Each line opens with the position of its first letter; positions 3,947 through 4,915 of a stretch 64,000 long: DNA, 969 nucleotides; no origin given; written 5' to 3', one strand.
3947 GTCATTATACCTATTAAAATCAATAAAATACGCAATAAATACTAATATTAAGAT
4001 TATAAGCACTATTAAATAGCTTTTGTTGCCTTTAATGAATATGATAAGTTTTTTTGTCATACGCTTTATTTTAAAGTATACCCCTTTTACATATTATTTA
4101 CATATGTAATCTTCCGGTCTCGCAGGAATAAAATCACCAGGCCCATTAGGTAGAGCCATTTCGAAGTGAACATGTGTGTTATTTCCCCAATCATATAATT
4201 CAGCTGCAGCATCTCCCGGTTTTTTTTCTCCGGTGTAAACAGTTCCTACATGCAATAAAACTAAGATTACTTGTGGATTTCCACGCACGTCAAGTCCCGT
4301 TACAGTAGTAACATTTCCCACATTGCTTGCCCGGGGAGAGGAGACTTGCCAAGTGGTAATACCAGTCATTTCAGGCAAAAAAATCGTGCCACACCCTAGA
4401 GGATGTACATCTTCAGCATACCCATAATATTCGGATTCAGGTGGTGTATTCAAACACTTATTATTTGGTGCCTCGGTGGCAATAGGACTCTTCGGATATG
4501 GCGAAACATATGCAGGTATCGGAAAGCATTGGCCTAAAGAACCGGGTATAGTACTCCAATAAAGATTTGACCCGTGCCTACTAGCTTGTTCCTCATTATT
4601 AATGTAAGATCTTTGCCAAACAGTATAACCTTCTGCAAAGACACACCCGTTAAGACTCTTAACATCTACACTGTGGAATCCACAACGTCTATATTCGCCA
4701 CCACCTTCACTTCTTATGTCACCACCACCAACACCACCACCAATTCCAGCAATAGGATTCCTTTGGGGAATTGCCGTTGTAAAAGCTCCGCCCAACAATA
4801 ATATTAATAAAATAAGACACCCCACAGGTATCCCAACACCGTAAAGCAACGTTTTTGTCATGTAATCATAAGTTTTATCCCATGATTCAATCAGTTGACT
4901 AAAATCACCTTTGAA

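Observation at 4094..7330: Giant T4SS-associated wall hydrolase with an inverted topology and ~800-aa cytoplasmic domain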

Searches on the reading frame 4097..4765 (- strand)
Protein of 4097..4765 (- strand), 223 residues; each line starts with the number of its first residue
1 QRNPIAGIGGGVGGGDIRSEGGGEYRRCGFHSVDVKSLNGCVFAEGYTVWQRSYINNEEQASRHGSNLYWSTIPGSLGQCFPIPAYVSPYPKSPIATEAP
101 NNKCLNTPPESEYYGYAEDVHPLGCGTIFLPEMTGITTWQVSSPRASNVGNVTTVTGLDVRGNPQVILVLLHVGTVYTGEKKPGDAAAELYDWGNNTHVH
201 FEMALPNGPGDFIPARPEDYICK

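Call 28: find_homologous_proteins(query=A3, max_evalue=0.01)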
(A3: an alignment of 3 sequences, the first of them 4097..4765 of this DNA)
Query A3 (3 sequences) (223 aa, profile of the alignment): 1 proteins with E <= 0.01 among 8000 candidates.
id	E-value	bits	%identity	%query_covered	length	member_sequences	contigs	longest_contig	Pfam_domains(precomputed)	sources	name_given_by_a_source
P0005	2.9e-39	153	36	91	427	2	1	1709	-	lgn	-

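Call 42: predict_structure(alignment_id=A5)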
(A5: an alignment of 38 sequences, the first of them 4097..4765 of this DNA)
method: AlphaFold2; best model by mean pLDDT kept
length: 223 residues; sequences in the alignment: 38
mean_pLDDT: 88.9   pTM: 0.86
mean pLDDT of the five models: 88.9, 88.5, 87.7, 87.6, 86.6
residues with pLDDT >= 90: 172; 70-90: 26; 50-70: 5; < 50: 20
segments of 3 or more residues with pLDDT < 50: 1-20
pLDDT, mean of each block of 10 residues (from residue 1): 37 40 88 96 98 93 93 77 85 92 93 96 98 98 92 97 97 97 98 96 95 96 96
secondary structure, 60 per line:
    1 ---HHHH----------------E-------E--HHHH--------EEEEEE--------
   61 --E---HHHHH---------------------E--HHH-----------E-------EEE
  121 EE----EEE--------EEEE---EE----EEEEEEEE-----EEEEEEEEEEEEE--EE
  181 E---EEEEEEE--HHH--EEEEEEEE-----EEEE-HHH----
elements in order: H4-7 H35-38 E47-52 H67-71 E118-122 E127-129 E138-141 E151-158 E164-176 E179-181 E185-191 E199-206 E212-215
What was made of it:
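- On Peptidase M23 (LytM/lysostaphin-type metallopeptidases): The AF2 model has pLDDT 88.9 (call 42).
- The C-domain model has pLDDT 88.9 and pTM 0.86 (call 42).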

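Call 46: fold_search(model_id=the predicted structure, library=pdb)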
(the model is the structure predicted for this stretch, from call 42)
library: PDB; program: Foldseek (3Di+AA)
matches with E <= 10: 439; with E <= 0.001: 1
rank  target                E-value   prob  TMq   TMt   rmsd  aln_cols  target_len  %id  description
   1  5nmy_MODEL_1_A        6.6e-04  1.00  0.30  0.27   7.1       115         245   15  NMR solution structure of lysostaphin (released 2018-05-16)
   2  2b13_A                1.0e-03  1.00  0.32  0.51   7.2       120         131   22  Truncated S. aureus LytM, P41 crystal form (released 2006-01-10)
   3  9k2v_A                1.2e-03  1.00  0.31  0.09   5.4       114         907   14  Cyanophage A4 pre-ejectosome (released 2025-04-09)
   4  6smk_A                1.5e-03  1.00  0.30  0.48   5.4       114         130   17  Crystal structure of catalytic domain A109H mutant of prophage-encoded M23 protein EnpA from Enterococcus faecalis. (released 2020-09-09)
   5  6smk_B                1.8e-03  1.00  0.30  0.48   6.0       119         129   17  Crystal structure of catalytic domain A109H mutant of prophage-encoded M23 protein EnpA from Enterococcus faecalis. (released 2020-09-09)
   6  8s3m_A                2.0e-03  1.00  0.32  0.21   3.5       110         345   17  LysTt72, a lytic endopeptidase from Thermus thermophilus MAT72 phage vB_Tt72 (released 2025-03-05)
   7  6smk_E                2.0e-03  1.00  0.29  0.47   7.5       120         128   15  Crystal structure of catalytic domain A109H mutant of prophage-encoded M23 protein EnpA from Enterococcus faecalis. (released 2020-09-09)
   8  3csq_D                4.5e-03  1.00  0.29  0.21   6.1       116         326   15  Crystal and cryoEM structural studies of a cell wall degrading enzyme in the bacteriophage phi29 tail (released 2008-07-01)
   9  4qpb_B                5.9e-03  0.99  0.29  0.45   7.2       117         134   14  Catalytic domain of the antimicrobial peptidase lysostaphin from Staphylococcus simulans crystallized in the absence o (released 2014-07-09)
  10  9gy1                  6.7e-03  1.00  0.31  0.48   4.0       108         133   27  High resolution crystal structure of StM23 peptidoglycan hydrolase (released 2025-06-04)
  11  4lxc_C                8.3e-03  0.99  0.30  0.28   7.3       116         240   15  The antimicrobial peptidase lysostaphin from Staphylococcus simulans (released 2014-07-09)
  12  4rny_A                8.8e-03  1.00  0.34  0.22   3.4       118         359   15  Structure of Helicobacter pylori Csd3 from the orthorhombic crystal (released 2015-03-11)
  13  4lxc_D                8.8e-03  0.99  0.30  0.27   7.4       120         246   14  The antimicrobial peptidase lysostaphin from Staphylococcus simulans (released 2014-07-09)
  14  8s0u_A                1.0e-02  0.99  0.32  0.28   5.2       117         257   16  Structure of the LytM domain of PrgK from E. faecalis (released 2024-02-28)
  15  7qrl_A                1.3e-02  1.00  0.35  0.51   3.2       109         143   14  LytM domain of DipM, a coordinator of a complex net of autolysins in Caulobacter crescentus (released 2023-06-21)
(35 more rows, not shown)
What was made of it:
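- On Peptidase M23 (LytM/lysostaphin-type metallopeptidases): Foldseek top 24 PDB hits are all M23-fold proteins, with probability 0.66-1.00 (0.89 or higher for 22 of them) and TM-score up to 0.51 on the target (call 46).
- Closest known: Peptidase family M23. Same: The beta-rich fold is the same (call 46).
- Its Foldseek top 24 hits are all M23-fold proteins: lysostaphin, LytM, EnpA, phi29 gp13, Csd3, PrgK-LytM, DipM, LasA and beta-lytic protease (call 46).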

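Call 47: search_solved_structures(query=A5, max_evalue=10, show_alignments=4)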
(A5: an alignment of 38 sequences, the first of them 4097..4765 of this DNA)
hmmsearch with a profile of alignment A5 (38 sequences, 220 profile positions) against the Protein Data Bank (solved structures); distinct sequences matched with E-value up to 10: 16.
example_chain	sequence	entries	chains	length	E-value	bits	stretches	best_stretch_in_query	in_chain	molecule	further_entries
7qrl_A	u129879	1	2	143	0.00053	23.2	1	147-207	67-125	DipM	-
7qrl_C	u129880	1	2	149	0.00058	23.1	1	147-207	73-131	DipM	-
6u2a_A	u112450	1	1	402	0.0009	22.5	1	148-212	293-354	ShyA endopeptidase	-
6ue4_A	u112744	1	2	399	0.0009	22.5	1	148-212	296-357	ShyA endopeptidase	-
9gy1_A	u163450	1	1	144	0.0015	21.8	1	140-214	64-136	Peptidase, M23 family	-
2gu1_A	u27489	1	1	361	0.0084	19.3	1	149-209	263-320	Zinc peptidase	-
6smk_A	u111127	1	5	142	0.013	18.7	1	161-217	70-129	Peptidase_M23 domain-containing protein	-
8kea_A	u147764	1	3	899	0.027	17.6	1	149-205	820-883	hub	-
5kqb_A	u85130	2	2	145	0.031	17.4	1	138-207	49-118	Peptidase M23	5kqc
5kvp_A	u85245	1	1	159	0.058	16.5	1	148-206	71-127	Zoocin A endopeptidase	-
9non_B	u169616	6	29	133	0.11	15.7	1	121-207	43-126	Leukocyte cell-derived chemotaxin-2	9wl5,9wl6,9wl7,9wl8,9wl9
5b0h_A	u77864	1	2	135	0.11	15.6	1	121-207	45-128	Leukocyte cell-derived chemotaxin-2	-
3uz0_B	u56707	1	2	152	0.21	14.7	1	144-214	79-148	Stage II sporulation protein Q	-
5j1l_A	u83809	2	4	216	0.25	14.5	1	162-211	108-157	ToxR-activated gene (TagE)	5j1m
8eqf_H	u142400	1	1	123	0.33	14.1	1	57-118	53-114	Fab heavy chain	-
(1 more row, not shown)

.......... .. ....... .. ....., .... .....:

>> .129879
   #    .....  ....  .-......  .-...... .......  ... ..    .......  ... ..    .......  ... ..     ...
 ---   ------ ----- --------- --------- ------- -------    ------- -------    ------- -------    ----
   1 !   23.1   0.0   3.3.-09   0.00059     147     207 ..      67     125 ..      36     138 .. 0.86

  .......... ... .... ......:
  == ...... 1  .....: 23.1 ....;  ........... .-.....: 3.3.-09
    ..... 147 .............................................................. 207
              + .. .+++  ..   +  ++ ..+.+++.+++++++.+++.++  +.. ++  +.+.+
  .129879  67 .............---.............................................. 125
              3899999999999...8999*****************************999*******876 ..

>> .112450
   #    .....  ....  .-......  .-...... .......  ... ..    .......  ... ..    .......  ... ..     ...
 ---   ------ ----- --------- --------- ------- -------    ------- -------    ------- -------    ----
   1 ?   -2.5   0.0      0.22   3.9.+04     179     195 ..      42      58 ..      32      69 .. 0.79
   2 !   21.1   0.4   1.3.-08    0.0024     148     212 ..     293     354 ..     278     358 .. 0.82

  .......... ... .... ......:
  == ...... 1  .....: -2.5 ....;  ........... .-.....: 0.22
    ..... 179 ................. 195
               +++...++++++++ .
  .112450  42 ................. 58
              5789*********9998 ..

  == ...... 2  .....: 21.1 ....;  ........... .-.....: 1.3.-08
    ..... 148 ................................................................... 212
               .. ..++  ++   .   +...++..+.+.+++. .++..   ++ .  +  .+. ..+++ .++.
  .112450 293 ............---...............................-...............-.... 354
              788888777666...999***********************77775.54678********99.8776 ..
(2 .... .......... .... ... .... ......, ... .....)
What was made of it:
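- DipM, a regulatory degenerate LytM protein, is the best sequence-profile hit (call 47). His1027 aligns with the M23 'xxHL' histidine (call 47).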
